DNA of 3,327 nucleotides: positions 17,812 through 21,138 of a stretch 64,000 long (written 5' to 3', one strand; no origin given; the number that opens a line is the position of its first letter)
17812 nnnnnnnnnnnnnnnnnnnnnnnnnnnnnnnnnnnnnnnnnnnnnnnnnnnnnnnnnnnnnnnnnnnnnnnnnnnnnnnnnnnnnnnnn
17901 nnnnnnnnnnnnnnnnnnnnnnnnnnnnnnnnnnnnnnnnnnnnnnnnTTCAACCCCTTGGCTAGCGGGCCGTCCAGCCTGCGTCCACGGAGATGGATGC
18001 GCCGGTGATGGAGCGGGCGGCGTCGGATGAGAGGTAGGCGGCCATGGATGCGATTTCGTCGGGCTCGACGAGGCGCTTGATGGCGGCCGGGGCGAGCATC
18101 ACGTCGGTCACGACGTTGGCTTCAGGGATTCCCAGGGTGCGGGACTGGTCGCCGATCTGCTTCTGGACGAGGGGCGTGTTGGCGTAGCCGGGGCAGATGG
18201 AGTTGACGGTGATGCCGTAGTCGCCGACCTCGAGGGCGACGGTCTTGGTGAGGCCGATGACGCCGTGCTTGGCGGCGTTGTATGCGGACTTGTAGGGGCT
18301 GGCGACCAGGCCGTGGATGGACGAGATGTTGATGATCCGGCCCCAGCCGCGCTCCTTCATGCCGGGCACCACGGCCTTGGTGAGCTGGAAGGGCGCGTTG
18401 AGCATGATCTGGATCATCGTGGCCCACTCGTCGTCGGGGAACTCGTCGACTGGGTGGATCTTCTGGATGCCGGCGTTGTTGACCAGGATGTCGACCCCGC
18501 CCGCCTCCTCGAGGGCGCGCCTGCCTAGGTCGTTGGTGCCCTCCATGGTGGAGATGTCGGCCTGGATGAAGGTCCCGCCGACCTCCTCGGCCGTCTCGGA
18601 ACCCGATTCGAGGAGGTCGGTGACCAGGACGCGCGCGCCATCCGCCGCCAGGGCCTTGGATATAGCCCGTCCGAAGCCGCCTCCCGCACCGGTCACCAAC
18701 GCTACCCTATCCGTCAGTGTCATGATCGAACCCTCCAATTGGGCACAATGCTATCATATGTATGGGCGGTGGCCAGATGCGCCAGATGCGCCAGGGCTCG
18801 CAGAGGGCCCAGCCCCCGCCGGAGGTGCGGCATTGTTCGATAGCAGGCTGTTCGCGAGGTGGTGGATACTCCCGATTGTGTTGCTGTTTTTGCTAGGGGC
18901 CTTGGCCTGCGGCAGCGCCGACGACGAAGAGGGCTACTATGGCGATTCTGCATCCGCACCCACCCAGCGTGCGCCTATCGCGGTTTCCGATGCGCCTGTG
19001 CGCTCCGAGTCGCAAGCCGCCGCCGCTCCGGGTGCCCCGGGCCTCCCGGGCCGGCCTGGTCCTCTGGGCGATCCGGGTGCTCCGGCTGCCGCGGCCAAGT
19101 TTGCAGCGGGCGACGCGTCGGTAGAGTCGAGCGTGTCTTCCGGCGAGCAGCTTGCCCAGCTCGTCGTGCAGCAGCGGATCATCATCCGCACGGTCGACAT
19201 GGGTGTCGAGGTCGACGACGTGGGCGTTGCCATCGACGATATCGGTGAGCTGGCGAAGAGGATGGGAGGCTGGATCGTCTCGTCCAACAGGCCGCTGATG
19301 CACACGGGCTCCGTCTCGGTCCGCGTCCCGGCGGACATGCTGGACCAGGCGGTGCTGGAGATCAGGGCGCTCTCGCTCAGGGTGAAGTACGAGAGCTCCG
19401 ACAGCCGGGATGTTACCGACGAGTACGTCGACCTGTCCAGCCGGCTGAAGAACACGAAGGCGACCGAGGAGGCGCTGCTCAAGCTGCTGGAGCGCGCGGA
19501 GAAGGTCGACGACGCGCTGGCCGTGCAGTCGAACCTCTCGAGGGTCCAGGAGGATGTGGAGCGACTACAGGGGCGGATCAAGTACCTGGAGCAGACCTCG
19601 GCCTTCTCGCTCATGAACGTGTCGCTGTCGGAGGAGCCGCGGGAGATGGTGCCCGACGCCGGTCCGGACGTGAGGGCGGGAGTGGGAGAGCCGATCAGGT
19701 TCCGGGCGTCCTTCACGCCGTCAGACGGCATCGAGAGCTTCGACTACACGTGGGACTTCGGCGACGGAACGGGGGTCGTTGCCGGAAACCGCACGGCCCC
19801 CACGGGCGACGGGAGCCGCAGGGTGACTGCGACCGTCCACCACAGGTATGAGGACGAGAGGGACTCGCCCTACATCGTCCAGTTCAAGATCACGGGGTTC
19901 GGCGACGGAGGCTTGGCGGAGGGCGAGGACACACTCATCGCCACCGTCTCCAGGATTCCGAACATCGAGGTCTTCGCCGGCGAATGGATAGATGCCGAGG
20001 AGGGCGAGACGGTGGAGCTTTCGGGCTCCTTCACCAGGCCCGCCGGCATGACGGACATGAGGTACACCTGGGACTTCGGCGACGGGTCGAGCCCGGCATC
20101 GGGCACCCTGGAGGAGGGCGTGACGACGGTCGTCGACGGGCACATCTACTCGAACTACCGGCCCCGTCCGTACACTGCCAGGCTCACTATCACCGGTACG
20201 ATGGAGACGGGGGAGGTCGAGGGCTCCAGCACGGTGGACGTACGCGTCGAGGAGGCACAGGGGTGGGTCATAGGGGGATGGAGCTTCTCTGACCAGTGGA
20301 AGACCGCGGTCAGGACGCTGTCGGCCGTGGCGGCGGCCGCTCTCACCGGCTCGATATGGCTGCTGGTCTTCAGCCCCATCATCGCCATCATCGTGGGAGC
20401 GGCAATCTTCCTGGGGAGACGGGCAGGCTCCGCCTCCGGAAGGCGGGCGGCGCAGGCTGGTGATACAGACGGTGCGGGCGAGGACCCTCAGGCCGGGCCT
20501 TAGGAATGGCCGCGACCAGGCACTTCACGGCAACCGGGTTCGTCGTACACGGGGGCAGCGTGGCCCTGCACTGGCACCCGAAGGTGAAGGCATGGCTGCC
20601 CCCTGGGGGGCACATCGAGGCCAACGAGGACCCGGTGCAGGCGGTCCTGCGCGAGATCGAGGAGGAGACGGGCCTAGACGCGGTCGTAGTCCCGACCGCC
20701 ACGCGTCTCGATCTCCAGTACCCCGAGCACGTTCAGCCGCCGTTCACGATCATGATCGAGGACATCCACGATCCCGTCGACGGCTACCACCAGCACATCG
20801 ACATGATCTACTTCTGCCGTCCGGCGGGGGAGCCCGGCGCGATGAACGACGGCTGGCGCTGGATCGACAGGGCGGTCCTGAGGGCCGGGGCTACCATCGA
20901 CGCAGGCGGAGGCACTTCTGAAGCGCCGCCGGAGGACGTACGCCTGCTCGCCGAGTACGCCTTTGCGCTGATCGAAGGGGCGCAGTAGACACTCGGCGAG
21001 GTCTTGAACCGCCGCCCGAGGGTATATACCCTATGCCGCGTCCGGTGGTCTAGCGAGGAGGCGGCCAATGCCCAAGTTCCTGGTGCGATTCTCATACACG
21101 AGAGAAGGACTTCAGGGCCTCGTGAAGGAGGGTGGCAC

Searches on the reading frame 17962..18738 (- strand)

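Call 76: search_protein_families(library=pfam, proteins=[window:17962-18738:-], max_evalue=0.0001)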
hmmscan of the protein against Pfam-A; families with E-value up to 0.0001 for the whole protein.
window:17962-18738:- (258 aa): 4 families
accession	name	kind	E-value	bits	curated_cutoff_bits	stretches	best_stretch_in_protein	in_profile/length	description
PF00106.31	adh_short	-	1.1e-56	191.9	26.6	1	11-194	1-190/195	short chain dehydrogenase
PF13561.12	adh_short_C2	-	4.9e-56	190.4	27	1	17-256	1-236/236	Enoyl-(Acyl carrier protein) reductase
PF08659.16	KR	-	1.7e-09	38.3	22.6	1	13-157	3-153/180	KR domain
PF01370.27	Epimerase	-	3.5e-07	30.3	20.9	1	13-115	1-98/240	NAD dependent epimerase/dehydratase family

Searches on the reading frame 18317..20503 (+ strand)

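Call 76: search_protein_families(library=pfam, proteins=[window:18317-20503:+], max_evalue=0.0001)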
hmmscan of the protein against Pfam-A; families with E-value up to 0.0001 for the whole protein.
window:18317-20503:+ (728 aa): 3 families
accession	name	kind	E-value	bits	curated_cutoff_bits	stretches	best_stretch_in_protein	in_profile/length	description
PF14257.11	DUF4349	-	8.1e-42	143.4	27.7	1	288-448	2-165/213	Domain of unknown function (DUF4349)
PF18911.6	PKD_4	-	7.1e-16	58.5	27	2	554-642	8-83/85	PKD domain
PF00801.26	PKD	-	6.4e-08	32.9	23.5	0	561-594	12-42/80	PKD domain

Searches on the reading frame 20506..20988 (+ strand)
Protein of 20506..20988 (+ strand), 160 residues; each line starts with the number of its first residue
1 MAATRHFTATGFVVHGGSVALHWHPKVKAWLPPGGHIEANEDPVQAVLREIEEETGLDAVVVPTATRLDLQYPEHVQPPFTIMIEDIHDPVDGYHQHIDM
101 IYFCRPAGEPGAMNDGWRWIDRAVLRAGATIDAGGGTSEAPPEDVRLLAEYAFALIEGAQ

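Call 76: search_protein_families(library=pfam, proteins=[window:20506-20988:+], max_evalue=0.0001)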
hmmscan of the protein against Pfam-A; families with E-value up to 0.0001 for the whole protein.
window:20506-20988:+ (160 aa): 1 family
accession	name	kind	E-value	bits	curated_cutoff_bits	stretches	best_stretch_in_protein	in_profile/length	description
PF00293.34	NUDIX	-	2.3e-12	47.5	21.1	1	14-125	10-118/134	NUDIX domain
